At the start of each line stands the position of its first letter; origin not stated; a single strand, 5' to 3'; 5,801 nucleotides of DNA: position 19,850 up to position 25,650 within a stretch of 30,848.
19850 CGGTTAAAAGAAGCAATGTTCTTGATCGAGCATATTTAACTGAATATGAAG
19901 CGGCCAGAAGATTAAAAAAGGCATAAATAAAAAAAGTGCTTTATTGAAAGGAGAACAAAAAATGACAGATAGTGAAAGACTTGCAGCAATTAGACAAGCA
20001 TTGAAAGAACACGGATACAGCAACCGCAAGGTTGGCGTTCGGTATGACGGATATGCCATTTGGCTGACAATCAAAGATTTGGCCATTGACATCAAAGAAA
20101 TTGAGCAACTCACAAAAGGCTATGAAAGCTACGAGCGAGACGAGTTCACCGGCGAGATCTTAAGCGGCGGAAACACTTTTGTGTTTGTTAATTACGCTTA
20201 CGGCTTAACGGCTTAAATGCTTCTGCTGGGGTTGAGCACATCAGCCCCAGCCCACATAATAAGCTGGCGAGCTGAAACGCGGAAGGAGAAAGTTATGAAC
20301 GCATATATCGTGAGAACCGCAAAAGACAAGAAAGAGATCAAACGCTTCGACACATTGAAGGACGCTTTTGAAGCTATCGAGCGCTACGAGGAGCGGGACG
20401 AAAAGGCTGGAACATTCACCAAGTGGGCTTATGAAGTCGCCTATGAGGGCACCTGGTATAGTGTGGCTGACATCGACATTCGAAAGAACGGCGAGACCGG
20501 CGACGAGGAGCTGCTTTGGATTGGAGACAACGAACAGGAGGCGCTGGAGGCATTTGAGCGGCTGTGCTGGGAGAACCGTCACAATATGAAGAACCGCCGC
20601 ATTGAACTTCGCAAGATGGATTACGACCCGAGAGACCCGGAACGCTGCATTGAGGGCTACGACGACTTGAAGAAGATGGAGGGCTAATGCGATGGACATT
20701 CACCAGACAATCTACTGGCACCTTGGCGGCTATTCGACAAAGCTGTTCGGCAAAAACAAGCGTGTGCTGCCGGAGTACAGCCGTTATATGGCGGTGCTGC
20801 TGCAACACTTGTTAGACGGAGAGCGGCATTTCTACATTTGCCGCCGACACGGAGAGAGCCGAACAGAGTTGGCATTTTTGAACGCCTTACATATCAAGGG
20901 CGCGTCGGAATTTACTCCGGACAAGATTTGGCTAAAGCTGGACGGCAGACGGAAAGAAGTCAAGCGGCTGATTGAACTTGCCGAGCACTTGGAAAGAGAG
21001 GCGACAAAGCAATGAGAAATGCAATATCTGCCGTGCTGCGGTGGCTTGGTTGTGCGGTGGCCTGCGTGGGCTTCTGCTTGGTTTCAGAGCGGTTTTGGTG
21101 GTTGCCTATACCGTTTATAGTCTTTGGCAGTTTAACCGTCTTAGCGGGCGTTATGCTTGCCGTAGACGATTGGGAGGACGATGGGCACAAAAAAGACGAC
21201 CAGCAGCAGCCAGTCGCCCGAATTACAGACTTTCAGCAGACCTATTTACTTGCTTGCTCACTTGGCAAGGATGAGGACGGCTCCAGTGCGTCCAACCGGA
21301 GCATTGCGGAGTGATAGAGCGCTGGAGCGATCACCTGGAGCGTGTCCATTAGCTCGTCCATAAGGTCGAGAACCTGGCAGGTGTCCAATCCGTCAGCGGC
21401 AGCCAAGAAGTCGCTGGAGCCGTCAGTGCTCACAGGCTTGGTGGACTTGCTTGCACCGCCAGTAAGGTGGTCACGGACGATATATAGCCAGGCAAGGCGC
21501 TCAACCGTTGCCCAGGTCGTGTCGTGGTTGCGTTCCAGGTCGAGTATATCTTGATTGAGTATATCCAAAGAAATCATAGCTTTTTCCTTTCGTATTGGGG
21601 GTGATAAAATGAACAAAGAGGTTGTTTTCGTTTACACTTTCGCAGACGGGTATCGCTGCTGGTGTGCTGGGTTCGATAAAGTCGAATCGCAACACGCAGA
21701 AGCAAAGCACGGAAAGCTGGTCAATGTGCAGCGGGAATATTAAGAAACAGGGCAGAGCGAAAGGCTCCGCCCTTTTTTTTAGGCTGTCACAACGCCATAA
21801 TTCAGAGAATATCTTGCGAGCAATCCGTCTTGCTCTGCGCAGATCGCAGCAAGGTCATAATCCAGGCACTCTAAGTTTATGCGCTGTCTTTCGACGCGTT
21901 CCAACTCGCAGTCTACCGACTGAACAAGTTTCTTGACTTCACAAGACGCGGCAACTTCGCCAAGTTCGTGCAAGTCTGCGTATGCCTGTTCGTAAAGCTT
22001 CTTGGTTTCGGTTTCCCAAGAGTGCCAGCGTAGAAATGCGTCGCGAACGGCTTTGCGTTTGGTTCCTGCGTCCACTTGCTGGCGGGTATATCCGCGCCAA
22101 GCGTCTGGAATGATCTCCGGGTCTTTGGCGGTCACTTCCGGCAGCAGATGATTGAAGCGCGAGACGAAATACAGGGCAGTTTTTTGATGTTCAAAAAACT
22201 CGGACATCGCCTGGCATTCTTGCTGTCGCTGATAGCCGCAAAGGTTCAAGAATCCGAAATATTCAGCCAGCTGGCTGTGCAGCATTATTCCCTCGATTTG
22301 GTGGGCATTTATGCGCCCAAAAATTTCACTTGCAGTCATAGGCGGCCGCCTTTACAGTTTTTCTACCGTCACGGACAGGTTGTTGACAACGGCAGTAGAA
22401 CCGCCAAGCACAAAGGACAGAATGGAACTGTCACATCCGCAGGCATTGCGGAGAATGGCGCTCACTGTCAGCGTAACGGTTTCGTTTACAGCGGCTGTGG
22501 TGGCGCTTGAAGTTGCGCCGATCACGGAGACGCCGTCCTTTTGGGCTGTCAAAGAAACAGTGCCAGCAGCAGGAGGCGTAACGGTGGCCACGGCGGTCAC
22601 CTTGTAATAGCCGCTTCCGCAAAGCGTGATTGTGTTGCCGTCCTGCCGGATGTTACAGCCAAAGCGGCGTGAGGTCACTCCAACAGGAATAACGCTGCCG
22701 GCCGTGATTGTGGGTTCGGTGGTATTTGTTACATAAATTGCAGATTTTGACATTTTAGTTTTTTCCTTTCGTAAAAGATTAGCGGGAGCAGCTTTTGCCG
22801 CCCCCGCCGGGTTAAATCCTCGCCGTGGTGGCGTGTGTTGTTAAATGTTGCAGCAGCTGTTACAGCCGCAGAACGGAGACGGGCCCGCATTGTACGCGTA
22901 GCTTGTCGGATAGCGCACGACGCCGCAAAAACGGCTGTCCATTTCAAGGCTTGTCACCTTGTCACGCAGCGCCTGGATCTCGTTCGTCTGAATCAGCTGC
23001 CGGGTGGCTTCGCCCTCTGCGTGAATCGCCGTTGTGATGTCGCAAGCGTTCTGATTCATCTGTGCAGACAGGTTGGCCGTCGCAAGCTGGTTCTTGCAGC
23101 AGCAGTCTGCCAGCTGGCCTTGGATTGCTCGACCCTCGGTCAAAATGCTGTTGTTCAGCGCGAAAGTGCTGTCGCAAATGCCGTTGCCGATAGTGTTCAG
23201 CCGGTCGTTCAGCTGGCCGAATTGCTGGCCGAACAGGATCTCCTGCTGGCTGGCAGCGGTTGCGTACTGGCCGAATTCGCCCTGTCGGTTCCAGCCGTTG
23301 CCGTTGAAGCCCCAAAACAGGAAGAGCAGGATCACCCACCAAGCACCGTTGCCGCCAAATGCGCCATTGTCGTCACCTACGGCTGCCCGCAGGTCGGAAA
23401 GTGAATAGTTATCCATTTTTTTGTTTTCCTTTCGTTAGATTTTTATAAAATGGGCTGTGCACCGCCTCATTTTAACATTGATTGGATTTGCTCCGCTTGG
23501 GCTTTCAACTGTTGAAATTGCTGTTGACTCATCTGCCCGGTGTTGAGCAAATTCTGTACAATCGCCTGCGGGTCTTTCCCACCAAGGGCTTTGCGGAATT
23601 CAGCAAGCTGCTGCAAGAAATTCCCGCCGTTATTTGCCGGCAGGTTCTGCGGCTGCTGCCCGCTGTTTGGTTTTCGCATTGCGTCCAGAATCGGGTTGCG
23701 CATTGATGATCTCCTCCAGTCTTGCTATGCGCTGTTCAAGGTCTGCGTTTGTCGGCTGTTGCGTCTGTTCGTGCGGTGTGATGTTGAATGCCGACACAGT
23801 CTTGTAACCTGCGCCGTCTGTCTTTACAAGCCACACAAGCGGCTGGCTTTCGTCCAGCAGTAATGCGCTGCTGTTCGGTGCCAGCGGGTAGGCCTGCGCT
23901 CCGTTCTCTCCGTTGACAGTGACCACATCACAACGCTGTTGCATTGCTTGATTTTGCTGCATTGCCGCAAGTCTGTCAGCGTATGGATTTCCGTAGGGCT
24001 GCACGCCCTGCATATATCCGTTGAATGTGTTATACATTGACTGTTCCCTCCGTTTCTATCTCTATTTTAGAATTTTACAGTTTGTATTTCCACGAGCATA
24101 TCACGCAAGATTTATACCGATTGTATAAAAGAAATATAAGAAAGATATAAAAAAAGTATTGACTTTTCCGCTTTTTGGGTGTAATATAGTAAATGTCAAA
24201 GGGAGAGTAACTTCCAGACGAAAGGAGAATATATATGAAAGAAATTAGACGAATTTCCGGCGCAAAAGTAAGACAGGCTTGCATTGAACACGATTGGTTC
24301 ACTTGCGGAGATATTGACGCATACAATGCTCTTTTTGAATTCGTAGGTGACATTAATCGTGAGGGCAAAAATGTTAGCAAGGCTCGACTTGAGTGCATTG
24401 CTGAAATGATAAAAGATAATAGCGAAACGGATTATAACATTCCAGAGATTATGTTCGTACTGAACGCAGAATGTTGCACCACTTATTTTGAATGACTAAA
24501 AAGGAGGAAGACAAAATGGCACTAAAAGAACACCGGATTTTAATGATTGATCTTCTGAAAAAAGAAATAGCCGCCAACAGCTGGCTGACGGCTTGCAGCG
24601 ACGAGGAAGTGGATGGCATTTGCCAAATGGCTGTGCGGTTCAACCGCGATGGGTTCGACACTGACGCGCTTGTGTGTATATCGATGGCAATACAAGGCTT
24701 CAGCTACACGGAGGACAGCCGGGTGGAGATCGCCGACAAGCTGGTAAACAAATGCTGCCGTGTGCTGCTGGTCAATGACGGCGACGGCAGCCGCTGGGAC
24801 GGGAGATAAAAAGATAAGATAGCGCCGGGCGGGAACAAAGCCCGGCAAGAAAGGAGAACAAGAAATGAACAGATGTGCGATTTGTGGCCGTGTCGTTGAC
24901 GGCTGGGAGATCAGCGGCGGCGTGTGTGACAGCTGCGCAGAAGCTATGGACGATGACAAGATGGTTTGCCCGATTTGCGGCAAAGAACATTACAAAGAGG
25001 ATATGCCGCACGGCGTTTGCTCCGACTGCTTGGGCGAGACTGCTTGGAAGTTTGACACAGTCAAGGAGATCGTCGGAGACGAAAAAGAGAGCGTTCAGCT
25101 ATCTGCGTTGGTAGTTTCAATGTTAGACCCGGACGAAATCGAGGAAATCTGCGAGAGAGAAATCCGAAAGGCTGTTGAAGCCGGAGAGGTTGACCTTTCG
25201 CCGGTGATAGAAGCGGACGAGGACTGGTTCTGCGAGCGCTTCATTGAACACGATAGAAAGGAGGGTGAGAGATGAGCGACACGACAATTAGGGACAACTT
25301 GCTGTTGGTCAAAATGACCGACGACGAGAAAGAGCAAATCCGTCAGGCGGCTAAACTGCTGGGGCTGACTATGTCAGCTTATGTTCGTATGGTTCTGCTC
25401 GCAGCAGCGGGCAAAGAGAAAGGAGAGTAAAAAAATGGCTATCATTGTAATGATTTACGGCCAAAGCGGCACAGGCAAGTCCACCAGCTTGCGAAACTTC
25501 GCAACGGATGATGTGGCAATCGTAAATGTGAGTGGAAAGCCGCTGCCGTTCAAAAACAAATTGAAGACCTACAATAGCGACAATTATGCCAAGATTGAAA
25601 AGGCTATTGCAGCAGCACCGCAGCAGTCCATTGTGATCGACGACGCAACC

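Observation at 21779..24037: Self-contained five-gene minus-strand operon with no standard phage function, possibly a spore-surface or envelope cassette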

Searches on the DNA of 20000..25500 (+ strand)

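Call 8: search_dna_similar(query=window:20000-25500:+, collection=phages, mode=distant, max_rows=20)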
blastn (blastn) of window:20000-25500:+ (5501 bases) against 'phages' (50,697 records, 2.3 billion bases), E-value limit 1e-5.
Records with a match: 3; places in all: 3; records where one place covers at least 80% of the query: 0.
Best place of each record, by identity: 60-80% 3.
By first word of the organism name: Bacteriophage 3.
By host as written in the record: - 3.
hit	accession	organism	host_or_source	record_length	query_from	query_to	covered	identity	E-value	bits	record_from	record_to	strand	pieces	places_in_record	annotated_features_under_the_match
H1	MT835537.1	Bacteriophage sp.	human fecal samples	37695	2350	3473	14%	71.5%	1e-34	382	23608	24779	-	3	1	record has no annotation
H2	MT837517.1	Bacteriophage sp.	human fecal samples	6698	2355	2805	8%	65.7%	2e-18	102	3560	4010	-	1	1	record has no annotation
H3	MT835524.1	Bacteriophage sp.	human fecal samples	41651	3175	3282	2%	79.6%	9e-17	97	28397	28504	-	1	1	record has no annotation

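Call 11: get_annotated_region(hit=H1, flank=6000)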
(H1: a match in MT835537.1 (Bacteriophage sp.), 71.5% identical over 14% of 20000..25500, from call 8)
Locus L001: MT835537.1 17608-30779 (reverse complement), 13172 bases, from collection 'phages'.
description: UNVERIFIED: Bacteriophage sp. clone scaffold_122 genomic sequence.
organism: Bacteriophage sp. (NCBI taxid 38018)
taxonomy: Viruses
host: -; source: human fecal samples; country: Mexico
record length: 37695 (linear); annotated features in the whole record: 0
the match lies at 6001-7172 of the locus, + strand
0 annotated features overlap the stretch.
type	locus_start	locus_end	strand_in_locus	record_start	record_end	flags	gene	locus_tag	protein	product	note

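Call 99: search_rna_families(source=window, start=20800, end=24400, threshold=evalue, max_evalue=1)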
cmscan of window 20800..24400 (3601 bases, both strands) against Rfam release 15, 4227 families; matches with E-value up to 1: 0.
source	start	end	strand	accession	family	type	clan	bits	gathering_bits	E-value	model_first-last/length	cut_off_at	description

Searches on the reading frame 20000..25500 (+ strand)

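Call 49: search_protein_families(library=pfam, proteins=[L001:7787-8059:-, L001:5517-5993:-], max_evalue=0.1)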
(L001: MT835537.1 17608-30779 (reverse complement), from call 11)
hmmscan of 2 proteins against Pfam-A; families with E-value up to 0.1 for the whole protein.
L001:7787-8059:- (90 aa): 3 families
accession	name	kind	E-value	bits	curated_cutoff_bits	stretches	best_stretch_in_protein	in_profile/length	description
PF08281.18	Sigma70_r4_2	-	6.1e-06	26.2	25.7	1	40-83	11-54/54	Sigma-70, region 4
PF04545.22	Sigma70_r4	-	5e-05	23.2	24.1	1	40-83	5-48/50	Sigma-70, region 4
PF00196.25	GerE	-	0.079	13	23.5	0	58-83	20-45/57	Bacterial regulatory proteins, luxR family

L001:5517-5993:- (158 aa): 3 families
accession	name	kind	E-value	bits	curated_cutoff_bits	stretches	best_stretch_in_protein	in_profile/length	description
PF25223.1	DUF7841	-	8.4e-23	81.2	25.2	1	53-152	15-113/114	Domain of unknown function (DUF7841)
PF15631.11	Imm-NTF2-2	-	0.079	13.6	26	0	77-109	34-65/68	NTF2 fold immunity protein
PF16708.10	LppA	-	0.079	13.4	26.4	0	63-133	53-119/153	Lipoprotein confined to pathogenic Mycobacterium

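Call 92: search_protein_families(library=padloc, proteins=[L001:5517-5993:-], max_evalue=0.1)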
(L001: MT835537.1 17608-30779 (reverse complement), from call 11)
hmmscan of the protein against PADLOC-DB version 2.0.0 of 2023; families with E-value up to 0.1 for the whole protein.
L001:5517-5993:- (158 aa): 1 family
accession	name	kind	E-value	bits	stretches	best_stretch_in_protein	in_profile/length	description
PDLC02715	PbeC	-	0.07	9.8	1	4-56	184-235/619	PbeC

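Call 103: search_protein_families(library=phrogs, proteins=[L001:7787-8059:-, L001:5517-5993:-], max_evalue=0.01)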
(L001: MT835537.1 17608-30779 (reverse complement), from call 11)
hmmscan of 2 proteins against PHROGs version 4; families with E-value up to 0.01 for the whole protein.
L001:7787-8059:- (90 aa): 2 families
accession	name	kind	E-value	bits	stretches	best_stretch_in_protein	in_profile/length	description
phrog_36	-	transcription regulation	6.1e-05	23.7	1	17-87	131-187/220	transcriptional regulator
phrog_3512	-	transcription regulation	0.0018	19.4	1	37-89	63-115/130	sigma factor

L001:5517-5993:- (158 aa): 0 families

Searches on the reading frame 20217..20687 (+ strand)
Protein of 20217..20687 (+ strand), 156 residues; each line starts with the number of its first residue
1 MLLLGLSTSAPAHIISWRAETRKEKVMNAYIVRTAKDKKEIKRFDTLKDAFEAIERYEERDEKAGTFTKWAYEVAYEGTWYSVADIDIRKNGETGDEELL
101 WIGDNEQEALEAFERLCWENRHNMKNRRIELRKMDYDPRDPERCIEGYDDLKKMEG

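Call 14: search_protein_families(library=phrogs, proteins=[window:20217-20687:+], max_evalue=0.01)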
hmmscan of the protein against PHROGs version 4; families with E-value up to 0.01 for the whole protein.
window:20217-20687:+ (156 aa): 0 families

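Call 49: search_protein_families(library=pfam, proteins=[window:20217-20687:+], max_evalue=0.1)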
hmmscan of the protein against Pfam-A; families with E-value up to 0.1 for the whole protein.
window:20217-20687:+ (156 aa): 1 family
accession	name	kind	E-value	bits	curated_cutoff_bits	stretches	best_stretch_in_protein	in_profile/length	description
PF20415.3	DUF6699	-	0.05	14.2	24.1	0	17-49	79-118/131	Family of unknown function (DUF6699)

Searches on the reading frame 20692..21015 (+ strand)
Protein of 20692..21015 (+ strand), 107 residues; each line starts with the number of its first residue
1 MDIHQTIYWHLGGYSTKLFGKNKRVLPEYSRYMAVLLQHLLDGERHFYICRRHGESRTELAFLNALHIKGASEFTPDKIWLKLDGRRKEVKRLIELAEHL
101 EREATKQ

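Call 14: search_protein_families(library=phrogs, proteins=[window:20692-21015:+], max_evalue=0.01)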
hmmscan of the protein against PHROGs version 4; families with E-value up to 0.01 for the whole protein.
window:20692-21015:+ (107 aa): 0 families

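Call 49: search_protein_families(library=pfam, proteins=[window:20692-21015:+], max_evalue=0.1)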
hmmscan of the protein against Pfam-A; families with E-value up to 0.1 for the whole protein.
window:20692-21015:+ (107 aa): 1 family
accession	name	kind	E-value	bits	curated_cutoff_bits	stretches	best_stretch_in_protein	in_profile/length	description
PF23050.1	KH_N4BP1_1st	-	0.034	14.6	27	1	68-92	30-55/65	N4BP1, first type I KH-domain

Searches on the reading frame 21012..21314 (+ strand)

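Call 14: search_protein_families(library=phrogs, proteins=[window:21012-21314:+], max_evalue=0.01)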
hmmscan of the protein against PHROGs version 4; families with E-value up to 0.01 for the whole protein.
window:21012-21314:+ (100 aa): 1 family
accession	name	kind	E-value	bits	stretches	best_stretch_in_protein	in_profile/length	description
phrog_33952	-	unknown function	6.1e-06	27.6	1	6-90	8-100/104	-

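Call 49: search_protein_families(library=pfam, proteins=[window:21012-21314:+], max_evalue=0.1)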
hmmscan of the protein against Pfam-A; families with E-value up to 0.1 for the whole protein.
window:21012-21314:+ (100 aa): 1 family
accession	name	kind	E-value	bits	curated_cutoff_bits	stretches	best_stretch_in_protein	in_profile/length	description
PF19374.4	DUF5949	-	0.04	14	22.7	1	75-98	34-57/167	Family of unknown function (DUF5949)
